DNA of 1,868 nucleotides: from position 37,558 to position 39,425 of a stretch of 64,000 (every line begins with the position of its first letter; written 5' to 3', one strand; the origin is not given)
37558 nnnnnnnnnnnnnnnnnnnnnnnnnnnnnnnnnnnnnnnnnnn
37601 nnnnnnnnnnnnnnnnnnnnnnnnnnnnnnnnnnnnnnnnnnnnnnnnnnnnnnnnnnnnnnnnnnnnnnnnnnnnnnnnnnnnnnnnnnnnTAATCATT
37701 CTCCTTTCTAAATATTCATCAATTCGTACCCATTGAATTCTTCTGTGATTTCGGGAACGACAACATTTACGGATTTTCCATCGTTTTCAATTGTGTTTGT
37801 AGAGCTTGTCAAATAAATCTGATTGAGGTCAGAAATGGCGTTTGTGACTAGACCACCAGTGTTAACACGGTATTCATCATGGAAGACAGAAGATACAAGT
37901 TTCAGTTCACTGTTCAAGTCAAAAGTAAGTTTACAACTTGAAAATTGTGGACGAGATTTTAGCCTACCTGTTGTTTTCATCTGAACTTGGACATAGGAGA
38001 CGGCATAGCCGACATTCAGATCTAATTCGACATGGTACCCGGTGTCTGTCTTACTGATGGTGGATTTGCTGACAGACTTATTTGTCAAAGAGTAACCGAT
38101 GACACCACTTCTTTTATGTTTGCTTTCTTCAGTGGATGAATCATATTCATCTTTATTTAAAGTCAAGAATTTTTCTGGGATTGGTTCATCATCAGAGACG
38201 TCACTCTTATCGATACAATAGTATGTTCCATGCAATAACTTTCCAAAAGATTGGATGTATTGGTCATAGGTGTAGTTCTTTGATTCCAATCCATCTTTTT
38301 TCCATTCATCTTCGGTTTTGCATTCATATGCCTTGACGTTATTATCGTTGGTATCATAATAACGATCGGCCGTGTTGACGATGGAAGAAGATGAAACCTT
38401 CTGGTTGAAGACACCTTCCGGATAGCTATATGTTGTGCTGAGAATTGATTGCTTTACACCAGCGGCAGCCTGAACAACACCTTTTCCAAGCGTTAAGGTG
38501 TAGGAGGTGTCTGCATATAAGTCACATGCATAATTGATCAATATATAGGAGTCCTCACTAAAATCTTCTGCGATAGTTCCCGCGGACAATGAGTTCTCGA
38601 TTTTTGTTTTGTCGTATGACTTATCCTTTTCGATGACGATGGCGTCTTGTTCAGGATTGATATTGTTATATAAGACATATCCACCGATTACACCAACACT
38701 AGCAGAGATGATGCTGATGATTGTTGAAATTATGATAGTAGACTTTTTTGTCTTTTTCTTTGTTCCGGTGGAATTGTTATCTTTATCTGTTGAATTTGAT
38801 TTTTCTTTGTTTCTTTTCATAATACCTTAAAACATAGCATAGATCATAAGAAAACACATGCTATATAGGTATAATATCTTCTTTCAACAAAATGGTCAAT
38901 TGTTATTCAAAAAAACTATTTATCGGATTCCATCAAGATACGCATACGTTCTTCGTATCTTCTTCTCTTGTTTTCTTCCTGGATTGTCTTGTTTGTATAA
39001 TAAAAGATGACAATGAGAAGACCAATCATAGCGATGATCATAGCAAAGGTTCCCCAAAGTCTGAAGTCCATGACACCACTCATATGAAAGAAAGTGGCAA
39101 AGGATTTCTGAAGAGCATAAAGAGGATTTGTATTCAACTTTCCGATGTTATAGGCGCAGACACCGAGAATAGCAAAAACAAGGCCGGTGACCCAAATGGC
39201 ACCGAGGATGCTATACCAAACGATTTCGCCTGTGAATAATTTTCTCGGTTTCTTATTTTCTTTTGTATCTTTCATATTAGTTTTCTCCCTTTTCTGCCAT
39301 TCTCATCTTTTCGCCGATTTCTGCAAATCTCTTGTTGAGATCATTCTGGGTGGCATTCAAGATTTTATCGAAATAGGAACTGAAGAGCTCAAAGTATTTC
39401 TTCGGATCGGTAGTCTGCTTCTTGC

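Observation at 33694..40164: Unrecognised four-gene cell-envelope cluster ending in a 1332-aa TM-anchored giant protein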

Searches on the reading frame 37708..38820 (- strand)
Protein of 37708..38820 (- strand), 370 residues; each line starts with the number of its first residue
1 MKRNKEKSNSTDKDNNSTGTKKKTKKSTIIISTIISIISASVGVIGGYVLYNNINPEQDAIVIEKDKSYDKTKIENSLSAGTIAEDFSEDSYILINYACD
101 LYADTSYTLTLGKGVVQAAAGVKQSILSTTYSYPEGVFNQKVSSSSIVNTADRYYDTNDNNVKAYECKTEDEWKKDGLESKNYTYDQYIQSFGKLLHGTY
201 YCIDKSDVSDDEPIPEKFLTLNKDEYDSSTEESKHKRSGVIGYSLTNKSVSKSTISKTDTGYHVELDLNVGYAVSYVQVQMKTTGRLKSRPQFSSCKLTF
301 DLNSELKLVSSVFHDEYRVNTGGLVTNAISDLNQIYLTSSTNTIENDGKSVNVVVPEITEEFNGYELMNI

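Call 3: search_protein_families(library=pfam, proteins=[window:37708-38820:-], max_evalue=1)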
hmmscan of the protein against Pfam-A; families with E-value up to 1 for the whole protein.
window:37708-38820:- (370 aa): 4 families
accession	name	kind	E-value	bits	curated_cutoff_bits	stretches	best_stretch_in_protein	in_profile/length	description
PF09716.15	ETRAMP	-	7.3e-06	26.3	29.1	1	4-53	29-78/81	Malarial early transcribed membrane protein (ETRAMP)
PF20650.2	DUF6810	-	0.017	15.4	25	1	64-150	11-95/141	Family of unknown function (DUF6810)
PF13205.12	Big_5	-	0.082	14.1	23.6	1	68-130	38-98/105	Bacterial Ig-like domain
PF04103.21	CD20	-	0.2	12.1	27.9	1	20-69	51-100/156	CD20-like family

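Call 4: search_protein_families(library=ncbifam, proteins=[window:37708-38820:-], max_evalue=1)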
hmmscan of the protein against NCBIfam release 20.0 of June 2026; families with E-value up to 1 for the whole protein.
window:37708-38820:- (370 aa): 1 family
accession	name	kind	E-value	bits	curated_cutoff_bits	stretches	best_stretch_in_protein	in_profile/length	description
TIGR01495.1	ETRAMP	paralog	0.00037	20.4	32.75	1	19-58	42-81/85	ETRAMP family protein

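Call 52: search_solved_structures(query=A4, max_evalue=10)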
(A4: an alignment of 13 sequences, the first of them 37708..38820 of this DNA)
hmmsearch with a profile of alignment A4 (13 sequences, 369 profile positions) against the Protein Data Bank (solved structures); distinct sequences matched with E-value up to 10: 2.
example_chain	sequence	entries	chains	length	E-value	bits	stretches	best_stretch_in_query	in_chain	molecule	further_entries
2rts_A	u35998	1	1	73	0.24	13.5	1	172-219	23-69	chitinase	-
2or0_A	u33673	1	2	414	3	9.9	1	136-159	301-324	Hydroxylase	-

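Call 62: predict_structure(alignment_id=A5)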
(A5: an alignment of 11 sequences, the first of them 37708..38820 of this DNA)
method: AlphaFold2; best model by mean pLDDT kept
length: 370 residues; sequences in the alignment: 11
mean_pLDDT: 86.6   pTM: 0.80
mean pLDDT of the five models: 86.6, 86.4, 86.2, 86.1, 83.9
residues with pLDDT >= 90: 271; 70-90: 34; 50-70: 40; < 50: 25
segments of 3 or more residues with pLDDT < 50: 1-24
pLDDT, mean of each block of 10 residues (from residue 1): 39 35 48 55 54 58 76 97 95 96 97 94 94 97 91 96 96 93 97 93 88 93 96 93 93 96 97 94 91 97 98 97 91 98 96 96 88
secondary structure, 60 per line:
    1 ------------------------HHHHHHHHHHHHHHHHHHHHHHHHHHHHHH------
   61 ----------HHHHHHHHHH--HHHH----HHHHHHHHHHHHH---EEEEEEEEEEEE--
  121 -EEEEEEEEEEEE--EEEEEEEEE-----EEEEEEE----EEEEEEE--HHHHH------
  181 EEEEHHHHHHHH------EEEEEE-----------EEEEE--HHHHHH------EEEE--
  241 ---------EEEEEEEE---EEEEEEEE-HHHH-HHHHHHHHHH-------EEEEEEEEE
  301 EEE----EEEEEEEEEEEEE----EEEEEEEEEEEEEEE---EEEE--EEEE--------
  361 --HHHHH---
elements in order: H25-54 H71-80 H83-86 H91-103 E107-118 E122-133 E136-144 E150-156 E161-167 H170-174 E181-184 H185-192 E199-204 E216-220 H223-228 E235-238 E250-257 E261-268 H270-273 H275-284 E292-303 E308-320 E325-339 E343-346 E349-352 H363-367
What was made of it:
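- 37708..38820 (-): g3: 370-aa type-II membrane protein (K-rich cytoplasmic tail, TM at aa 26-52, LolA/LppX-like ectodomain); always immediately upstream of a g4-type gene. Model pLDDT 86.6, pTM 0.80 (call 62).
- g3 model pLDDT 86.6 (call 62).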

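Call 77: find_related_loci(query=A7, collection=metagenome_contigs, flank=8000)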
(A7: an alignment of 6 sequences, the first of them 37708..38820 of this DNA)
Query A7 (370 aa) in metagenome_contigs; peptide patterns used: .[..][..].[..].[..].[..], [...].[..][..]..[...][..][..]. (x = any residue, [..] = any of these).
117 stretches matched a pattern; 22 encode a relative of the query (tblastn E <= 1e-3); 21 distinct loci.
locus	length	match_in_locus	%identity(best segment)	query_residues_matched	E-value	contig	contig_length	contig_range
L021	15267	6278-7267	78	40-369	6e-180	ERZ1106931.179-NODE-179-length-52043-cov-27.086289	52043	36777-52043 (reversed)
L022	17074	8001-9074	41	20-368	3e-69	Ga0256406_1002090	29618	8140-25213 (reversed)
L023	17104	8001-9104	38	13-368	5e-69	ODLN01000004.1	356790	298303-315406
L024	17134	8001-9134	31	2-370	2e-47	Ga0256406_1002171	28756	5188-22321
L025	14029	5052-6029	31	30-356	4e-34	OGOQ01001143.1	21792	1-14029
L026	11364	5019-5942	32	30-338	5e-34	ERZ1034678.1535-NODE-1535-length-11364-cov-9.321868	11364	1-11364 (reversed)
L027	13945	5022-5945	32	30-338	6e-34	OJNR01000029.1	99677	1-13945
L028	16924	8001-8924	32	30-338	1e-33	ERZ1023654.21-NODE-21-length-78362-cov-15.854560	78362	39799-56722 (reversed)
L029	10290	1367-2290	32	30-338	8e-34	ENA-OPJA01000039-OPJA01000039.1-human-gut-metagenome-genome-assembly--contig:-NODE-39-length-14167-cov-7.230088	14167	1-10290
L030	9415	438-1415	31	30-356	7e-34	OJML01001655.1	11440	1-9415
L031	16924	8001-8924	32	30-338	8e-34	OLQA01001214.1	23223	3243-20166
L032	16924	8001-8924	32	30-338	1e-33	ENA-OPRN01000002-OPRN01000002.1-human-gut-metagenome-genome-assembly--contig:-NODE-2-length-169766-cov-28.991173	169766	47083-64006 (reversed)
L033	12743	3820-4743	31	30-338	1e-33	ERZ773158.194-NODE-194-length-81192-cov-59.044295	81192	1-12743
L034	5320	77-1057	31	30-357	2e-33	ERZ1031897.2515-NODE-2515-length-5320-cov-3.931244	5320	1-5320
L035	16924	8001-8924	32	30-338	1e-33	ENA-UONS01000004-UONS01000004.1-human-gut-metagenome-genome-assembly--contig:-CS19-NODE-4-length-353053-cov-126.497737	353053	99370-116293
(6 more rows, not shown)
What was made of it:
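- Tried and rejected: A six-sequence alignment worked (call 77).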

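Call 96: search_protein_families(library=pfam, alignment_id=A5, max_evalue=1)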
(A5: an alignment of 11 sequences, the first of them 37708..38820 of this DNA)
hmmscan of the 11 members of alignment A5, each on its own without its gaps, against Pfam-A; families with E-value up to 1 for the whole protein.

A. member 1, window:37708-38820:- (370 aa): 4 families
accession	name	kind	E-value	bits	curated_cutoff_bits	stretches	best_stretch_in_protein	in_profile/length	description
PF09716.15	ETRAMP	-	7.3e-06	26.3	29.1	1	4-53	29-78/81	Malarial early transcribed membrane protein (ETRAMP)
PF20650.2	DUF6810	-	0.017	15.4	25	1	64-150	11-95/141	Family of unknown function (DUF6810)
PF13205.12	Big_5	-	0.082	14.1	23.6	1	68-130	38-98/105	Bacterial Ig-like domain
PF04103.21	CD20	-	0.2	12.1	27.9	1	20-69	51-100/156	CD20-like family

B. families by the number of members that match (of 11 scanned): 16 families
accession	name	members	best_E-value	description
PF09716.15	ETRAMP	4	7.3e-06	Malarial early transcribed membrane protein (ETRAMP)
PF11176.13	Tma16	1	0.008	Translation machinery-associated protein 16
PF15012.11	DUF4519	1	0.014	Domain of unknown function (DUF4519)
PF12092.13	DUF3568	1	0.015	Protein of unknown function (DUF3568)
PF20650.2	DUF6810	1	0.017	Family of unknown function (DUF6810)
PF17686.6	DUF5534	1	0.05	Family of unknown function (DUF5534)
PF00029.24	Connexin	1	0.061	Connexin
PF13205.12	Big_5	1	0.082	Bacterial Ig-like domain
PF16643.10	cNMPbd_u2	1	0.082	Unstructured region on cNMP-binding protein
PF07655.18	Secretin_N_2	1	0.097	Secretin N-terminal domain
PF23832.1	DUF7202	1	0.099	Domain of unknown function (DUF7202)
PF20908.2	UfSP2_N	1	0.17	Ubiquitin-fold modifier 1 specific protease 2, N-terminal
PF04103.21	CD20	1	0.2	CD20-like family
PF09501.15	Bac_small_YrzI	1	0.21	Probable sporulation protein (Bac_small_yrzI)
PF15000.11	TUSC2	1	0.39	Tumour suppressor candidate 2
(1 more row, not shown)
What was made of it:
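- Tried and rejected: The ETRAMP hit on g3 is compositional (K-rich tail plus TM; calls 3, 96).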

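Call 97: search_protein_families(library=padloc, proteins=[window:37708-38820:-], max_evalue=0.01)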
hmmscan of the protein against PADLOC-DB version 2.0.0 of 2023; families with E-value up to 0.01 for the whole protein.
window:37708-38820:- (370 aa): 0 families

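Call 98: search_protein_families(library=phrogs, proteins=[window:37708-38820:-], max_evalue=0.01)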
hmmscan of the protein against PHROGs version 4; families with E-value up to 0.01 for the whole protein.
window:37708-38820:- (370 aa): 0 families

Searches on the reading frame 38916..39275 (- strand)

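Call 3: search_protein_families(library=pfam, proteins=[window:38916-39275:-], max_evalue=1)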
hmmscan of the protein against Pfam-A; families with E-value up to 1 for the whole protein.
window:38916-39275:- (119 aa): 7 families
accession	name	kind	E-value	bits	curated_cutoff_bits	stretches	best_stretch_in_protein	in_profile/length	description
PF02687.27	FtsX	-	0.0038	17.7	25.5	1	11-97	44-119/120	FtsX-like permease C-terminal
PF15879.10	MWFE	-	0.01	16.6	27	1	77-108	8-38/55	NADH-ubiquinone oxidoreductase MWFE subunit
PF20990.2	DUF2207_C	-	0.029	14.5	33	1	6-94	120-186/247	Predicted membrane protein (DUF2207) C-terminal domain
PF06024.17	Orf78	-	0.076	13.8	29.4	0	72-98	63-89/101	Orf78 (ac78)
PF03994.20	DUF350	-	0.1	13.1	26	1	63-101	66-110/133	Domain of Unknown Function (DUF350)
PF00689.26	Cation_ATPase_C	-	0.12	12.6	27.3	0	7-90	35-100/175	Cation transporting ATPase, C-terminus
PF00060.32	Lig_chan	-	0.57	10.4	30.8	0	72-108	3-38/146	Ligand-gated ion channel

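Call 4: search_protein_families(library=ncbifam, proteins=[window:38916-39275:-], max_evalue=1)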
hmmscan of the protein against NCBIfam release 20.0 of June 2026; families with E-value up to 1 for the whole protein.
window:38916-39275:- (119 aa): 3 families
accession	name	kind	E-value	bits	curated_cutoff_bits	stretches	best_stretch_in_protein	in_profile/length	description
NF045849.1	ICE_MMCAP2_0565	equivalog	0.00074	19.1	40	1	73-113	16-58/80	Mbov_0395 family pilin-like conjugal transfer protein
NF045534.1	small_EYxxD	equivalog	0.079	12.7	29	1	80-106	12-35/37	EYxxD motif small membrane protein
NF033218.1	anchor_AmaP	equivalog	0.21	11.4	55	1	20-102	8-82/166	alkaline shock response membrane anchor protein AmaP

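Call 97: search_protein_families(library=padloc, proteins=[window:38916-39275:-], max_evalue=0.01)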
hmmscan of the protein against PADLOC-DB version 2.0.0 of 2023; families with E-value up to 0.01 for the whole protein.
window:38916-39275:- (119 aa): 0 families

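Call 98: search_protein_families(library=phrogs, proteins=[window:38916-39275:-], max_evalue=0.01)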
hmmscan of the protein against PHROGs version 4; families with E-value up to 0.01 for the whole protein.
window:38916-39275:- (119 aa): 1 family
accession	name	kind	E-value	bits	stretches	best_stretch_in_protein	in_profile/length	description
phrog_37432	-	other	0.0032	18.4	1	79-117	2-38/45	transglycosylase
